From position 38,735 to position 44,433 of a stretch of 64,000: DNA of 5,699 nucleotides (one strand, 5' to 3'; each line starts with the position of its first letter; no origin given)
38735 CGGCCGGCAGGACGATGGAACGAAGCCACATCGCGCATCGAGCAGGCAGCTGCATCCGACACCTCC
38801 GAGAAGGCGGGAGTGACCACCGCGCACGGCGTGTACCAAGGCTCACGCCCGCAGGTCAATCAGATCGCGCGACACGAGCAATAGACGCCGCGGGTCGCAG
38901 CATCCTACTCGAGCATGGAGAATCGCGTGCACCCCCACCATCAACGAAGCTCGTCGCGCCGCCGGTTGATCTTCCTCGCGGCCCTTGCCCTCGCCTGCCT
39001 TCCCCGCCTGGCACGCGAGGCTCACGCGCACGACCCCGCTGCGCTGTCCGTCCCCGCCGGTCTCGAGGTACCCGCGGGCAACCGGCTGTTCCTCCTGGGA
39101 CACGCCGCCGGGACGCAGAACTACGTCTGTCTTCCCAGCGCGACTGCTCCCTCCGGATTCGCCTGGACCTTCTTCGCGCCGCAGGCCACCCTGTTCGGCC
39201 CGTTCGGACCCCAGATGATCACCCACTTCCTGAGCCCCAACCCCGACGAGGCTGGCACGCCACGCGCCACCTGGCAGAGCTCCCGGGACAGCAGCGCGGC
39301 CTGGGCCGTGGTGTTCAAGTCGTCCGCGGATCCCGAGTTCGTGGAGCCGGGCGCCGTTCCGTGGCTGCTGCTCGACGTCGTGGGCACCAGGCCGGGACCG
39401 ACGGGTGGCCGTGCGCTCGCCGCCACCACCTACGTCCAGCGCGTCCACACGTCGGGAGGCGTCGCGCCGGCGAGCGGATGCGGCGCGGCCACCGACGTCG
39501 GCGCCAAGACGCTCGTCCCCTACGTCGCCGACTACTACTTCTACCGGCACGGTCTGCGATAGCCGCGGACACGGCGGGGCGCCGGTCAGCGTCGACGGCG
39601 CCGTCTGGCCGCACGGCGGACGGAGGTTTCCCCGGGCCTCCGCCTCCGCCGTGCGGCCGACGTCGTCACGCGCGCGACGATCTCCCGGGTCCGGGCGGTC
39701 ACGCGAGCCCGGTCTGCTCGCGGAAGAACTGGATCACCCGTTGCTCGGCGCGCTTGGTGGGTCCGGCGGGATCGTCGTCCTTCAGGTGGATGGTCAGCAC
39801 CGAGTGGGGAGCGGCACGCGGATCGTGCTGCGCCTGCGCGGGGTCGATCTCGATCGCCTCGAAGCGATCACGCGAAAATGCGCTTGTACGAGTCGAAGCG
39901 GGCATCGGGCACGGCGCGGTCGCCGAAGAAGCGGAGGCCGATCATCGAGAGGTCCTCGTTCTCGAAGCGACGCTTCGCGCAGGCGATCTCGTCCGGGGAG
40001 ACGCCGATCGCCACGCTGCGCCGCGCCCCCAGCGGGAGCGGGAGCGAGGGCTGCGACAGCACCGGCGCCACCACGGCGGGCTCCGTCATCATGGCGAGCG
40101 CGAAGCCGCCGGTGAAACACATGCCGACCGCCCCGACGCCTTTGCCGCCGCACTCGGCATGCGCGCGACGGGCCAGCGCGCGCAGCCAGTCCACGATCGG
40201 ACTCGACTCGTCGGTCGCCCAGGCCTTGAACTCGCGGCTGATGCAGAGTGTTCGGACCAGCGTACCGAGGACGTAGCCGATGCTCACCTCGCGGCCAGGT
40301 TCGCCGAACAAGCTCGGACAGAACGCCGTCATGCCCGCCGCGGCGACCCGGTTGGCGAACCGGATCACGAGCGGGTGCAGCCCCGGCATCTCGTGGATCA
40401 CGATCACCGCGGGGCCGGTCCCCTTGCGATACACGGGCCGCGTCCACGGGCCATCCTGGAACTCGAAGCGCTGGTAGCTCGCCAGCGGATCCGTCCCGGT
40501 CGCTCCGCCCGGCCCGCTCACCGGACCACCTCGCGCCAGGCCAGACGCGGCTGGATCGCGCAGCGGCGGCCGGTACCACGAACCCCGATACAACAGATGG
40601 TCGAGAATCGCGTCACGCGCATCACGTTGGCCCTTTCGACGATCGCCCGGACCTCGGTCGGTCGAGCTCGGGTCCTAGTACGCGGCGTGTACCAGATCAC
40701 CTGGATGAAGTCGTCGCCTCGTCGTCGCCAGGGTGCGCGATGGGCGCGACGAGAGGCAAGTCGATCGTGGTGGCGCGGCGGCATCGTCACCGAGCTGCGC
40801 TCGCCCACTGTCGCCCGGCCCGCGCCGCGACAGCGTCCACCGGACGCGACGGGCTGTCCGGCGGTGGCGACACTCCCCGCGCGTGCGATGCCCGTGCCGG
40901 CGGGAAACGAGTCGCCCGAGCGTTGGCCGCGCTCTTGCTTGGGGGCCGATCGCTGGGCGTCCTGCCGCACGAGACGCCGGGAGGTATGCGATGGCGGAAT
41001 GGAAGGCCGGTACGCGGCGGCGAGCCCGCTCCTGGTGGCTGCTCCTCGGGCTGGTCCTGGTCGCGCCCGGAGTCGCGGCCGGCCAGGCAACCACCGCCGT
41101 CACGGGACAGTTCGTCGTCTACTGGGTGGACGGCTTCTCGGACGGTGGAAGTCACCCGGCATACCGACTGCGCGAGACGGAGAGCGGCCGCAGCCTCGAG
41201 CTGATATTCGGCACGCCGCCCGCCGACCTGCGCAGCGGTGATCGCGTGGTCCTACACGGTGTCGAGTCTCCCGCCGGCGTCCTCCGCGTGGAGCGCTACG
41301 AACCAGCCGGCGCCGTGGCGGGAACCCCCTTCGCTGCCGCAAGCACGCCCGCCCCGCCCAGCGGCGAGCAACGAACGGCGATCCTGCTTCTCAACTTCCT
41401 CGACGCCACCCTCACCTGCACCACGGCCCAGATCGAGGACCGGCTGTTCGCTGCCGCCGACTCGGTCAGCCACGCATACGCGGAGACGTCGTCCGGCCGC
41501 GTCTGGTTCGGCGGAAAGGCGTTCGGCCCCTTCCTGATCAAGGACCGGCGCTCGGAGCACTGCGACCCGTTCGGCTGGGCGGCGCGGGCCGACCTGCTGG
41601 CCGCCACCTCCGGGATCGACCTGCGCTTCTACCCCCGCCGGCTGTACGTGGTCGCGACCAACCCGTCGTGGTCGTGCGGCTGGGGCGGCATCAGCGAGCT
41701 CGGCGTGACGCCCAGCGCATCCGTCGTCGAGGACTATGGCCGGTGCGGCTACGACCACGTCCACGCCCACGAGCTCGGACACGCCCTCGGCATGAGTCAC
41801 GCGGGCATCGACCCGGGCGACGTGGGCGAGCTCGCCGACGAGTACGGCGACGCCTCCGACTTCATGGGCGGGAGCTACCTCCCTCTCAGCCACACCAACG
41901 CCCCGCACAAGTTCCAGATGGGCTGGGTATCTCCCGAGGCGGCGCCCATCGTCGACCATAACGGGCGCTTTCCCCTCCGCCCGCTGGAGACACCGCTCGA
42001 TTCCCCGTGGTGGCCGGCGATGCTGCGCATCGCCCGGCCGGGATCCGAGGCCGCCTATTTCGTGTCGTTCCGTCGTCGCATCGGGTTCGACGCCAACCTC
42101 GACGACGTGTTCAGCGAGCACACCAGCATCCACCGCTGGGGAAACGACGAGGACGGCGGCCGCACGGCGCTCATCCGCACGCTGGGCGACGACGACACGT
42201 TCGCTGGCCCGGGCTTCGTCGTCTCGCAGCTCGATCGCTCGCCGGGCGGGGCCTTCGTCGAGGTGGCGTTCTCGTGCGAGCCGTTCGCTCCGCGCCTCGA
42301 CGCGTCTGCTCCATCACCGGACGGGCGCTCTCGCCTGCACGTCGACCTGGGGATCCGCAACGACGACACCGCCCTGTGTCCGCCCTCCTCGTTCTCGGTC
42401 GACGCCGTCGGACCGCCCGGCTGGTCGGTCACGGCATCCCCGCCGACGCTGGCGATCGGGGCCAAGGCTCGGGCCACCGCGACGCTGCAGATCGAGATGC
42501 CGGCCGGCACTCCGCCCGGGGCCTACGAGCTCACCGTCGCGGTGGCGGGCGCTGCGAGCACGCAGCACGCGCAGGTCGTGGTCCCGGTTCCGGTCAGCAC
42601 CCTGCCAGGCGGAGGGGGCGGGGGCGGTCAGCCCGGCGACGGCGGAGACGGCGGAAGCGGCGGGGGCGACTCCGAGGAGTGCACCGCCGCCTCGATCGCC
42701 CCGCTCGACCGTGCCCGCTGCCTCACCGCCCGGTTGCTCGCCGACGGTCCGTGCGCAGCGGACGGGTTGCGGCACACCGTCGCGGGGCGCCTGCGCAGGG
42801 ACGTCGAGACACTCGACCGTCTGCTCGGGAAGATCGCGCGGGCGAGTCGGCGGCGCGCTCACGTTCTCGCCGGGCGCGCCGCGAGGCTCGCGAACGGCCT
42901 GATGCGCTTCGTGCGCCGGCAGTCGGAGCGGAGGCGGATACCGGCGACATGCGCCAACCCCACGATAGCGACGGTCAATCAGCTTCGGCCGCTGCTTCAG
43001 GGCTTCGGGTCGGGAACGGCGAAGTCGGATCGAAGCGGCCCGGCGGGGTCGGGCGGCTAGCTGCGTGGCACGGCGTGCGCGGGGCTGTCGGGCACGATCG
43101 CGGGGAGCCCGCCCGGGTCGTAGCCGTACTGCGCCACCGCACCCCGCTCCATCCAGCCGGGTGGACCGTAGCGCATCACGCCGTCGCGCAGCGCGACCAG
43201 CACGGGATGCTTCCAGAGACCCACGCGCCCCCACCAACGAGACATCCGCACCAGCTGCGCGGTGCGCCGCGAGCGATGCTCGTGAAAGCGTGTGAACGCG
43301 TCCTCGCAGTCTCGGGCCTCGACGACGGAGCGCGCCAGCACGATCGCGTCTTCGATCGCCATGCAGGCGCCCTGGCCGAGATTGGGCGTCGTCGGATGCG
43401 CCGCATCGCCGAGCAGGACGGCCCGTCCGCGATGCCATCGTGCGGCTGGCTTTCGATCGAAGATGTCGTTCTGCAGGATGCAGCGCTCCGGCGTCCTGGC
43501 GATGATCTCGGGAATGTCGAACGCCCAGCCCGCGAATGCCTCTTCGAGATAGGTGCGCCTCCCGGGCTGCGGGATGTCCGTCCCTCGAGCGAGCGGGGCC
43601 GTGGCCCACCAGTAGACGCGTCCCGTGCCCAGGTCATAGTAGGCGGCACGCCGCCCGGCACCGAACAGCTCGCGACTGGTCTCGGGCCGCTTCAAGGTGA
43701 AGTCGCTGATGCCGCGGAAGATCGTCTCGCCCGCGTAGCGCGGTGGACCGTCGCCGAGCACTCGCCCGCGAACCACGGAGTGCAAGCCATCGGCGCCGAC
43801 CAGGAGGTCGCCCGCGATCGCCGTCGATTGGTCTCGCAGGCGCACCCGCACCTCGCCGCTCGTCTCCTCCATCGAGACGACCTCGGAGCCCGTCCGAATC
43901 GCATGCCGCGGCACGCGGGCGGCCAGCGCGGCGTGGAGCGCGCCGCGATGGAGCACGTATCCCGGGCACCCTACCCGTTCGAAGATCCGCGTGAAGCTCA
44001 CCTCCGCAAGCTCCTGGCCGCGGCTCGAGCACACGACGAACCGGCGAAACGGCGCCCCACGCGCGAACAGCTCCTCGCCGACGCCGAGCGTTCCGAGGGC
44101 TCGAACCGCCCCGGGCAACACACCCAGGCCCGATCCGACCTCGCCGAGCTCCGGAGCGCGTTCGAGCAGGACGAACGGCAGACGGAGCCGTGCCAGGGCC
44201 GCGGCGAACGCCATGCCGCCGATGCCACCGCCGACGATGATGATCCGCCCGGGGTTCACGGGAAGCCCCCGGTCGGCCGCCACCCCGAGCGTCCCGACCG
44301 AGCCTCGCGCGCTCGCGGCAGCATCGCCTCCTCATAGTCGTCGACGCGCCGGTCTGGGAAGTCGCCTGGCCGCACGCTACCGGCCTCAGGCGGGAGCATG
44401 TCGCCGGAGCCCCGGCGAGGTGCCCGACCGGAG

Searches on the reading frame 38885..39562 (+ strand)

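Call 48: search_protein_families(library=pfam, proteins=[window:38885-39562:+], max_evalue=0.001)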
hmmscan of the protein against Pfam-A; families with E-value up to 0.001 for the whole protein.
window:38885-39562:+ (225 aa): 1 family
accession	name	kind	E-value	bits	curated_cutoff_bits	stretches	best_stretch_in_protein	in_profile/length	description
PF11937.13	DUF3455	-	1.1e-20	75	25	1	63-221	1-157/157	Protein of unknown function (DUF3455)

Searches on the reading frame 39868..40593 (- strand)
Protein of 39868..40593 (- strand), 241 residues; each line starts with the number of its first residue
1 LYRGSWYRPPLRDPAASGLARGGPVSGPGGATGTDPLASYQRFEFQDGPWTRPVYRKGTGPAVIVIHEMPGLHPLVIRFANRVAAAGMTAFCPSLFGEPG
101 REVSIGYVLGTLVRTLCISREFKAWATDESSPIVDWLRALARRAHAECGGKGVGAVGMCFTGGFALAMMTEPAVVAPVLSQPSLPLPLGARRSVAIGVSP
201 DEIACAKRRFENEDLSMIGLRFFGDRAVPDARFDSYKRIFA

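Call 48: search_protein_families(library=pfam, proteins=[window:39868-40593:-], max_evalue=0.001)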
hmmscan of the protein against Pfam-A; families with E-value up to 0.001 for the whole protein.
window:39868-40593:- (241 aa): 1 family
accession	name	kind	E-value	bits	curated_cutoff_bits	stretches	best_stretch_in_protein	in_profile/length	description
PF01738.24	DLH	-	9.8e-10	38.8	21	1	59-175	12-121/217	Dienelactone hydrolase family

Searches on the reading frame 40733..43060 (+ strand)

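Call 48: search_protein_families(library=pfam, proteins=[window:40733-43060:+], max_evalue=0.001)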
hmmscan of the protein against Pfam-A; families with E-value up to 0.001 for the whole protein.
window:40733-43060:+ (775 aa): 2 families
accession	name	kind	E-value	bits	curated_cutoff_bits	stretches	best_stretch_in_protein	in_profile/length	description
PF05548.17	Peptidase_M11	-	4.8e-10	39.4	21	1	231-403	20-189/303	Gametolysin peptidase M11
PF10633.15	NPCBM_assoc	-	1.7e-07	31.8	24.4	1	553-604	23-75/78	NPCBM-associated, NEW3 domain of alpha-galactosidase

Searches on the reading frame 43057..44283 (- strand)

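Call 7: search_protein_families(library=pfam, proteins=[window:43057-44283:-], max_evalue=0.01)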
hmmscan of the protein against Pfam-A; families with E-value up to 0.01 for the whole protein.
window:43057-44283:- (408 aa): 6 families
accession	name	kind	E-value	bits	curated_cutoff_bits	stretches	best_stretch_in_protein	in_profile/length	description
PF01494.25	FAD_binding_3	-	6.8e-21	75.3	22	2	14-174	4-166/349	FAD binding domain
PF13450.12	NAD_binding_8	-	1e-05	26.1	21.9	1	16-47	1-32/68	NAD(P)-binding Rossmann-like domain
PF04820.20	Trp_halogenase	-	0.00025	20.5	21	1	13-76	1-67/458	Tryptophan halogenase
PF00070.33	Pyr_redox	-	0.0019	19.1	22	1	13-47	1-35/82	Pyridine nucleotide-disulphide oxidoreductase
PF07992.20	Pyr_redox_2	-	0.0019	18.1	26.1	1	12-46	143-177/291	Pyridine nucleotide-disulphide oxidoreductase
PF01266.30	DAO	-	0.0022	18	27.9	1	13-48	1-36/353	FAD dependent oxidoreductase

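Call 9: search_protein_families(library=ncbifam, proteins=[window:43057-44283:-], max_evalue=0.01)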
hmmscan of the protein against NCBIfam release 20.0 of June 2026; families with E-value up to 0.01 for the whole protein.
window:43057-44283:- (408 aa): 61 families (the best 25 are shown)
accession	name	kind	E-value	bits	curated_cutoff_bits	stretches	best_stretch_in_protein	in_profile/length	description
NF005243.0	PRK06753.1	equivalog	9.3e-72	241.9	365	1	13-375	2-358/374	hypothetical protein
NF033623.1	urate_HpxO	equivalog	2e-63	214.6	500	1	14-349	2-340/381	FAD-dependent urate hydroxylase HpxO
NF005313.0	PRK06847.1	subfamily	9.2e-61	205.9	372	1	13-354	6-350/375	hypothetical protein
NF005720.0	PRK07538.1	subfamily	3.6e-58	197.4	400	1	13-352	4-365/418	hypothetical protein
NF006021.0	PRK08163.1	equivalog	6.3e-56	190.1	459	1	13-354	7-356/398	3-hydroxybenzoate 6-monooxygenase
NF005566.0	PRK07236.1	subfamily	1.3e-31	109.8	333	2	12-194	7-179/386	hypothetical protein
TIGR03219.1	salicylate_mono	equivalog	2.5e-31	108.8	446.35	2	13-194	2-189/414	salicylate 1-monooxygenase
NF005062.0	PRK06475.1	equivalog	1e-27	97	524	2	240-345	249-351/401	FAD-binding protein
NF005761.0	PRK07588.1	equivalog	1.4e-25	90.1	454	1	13-335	2-329/392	FAD-binding domain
NF004829.0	PRK06183.1-3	subfamily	4.2e-25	88.5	390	2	275-371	277-376/520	bifunctional 3-(3-hydroxy-phenyl)propionate/3-hydroxycinnamic acid hydroxylase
TIGR01988.1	Ubi-OHases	subfamily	7e-24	84.4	224.65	2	14-173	2-169/387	ubiquinone biosynthesis hydroxylase, UbiH/UbiF/VisC/COQ6 family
TIGR01984.1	UbiH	equivalog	1e-17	64.1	392.2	2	14-173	2-166/382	2-octaprenyl-6-methoxyphenyl hydroxylase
NF004831.0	PRK06183.1-5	equivalog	1.6e-17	63.2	546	2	276-371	271-369/568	bifunctional 3-(3-hydroxy-phenyl)propionate/3-hydroxycinnamic acid hydroxylase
NF033476.1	tet_destruct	subfamily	1.4e-16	60.4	550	2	13-176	5-166/386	tetracycline destructase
NF005691.0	PRK07494.1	equivalog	1.7e-16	59.8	459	2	13-172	10-171/404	UbiH/UbiF family hydroxylase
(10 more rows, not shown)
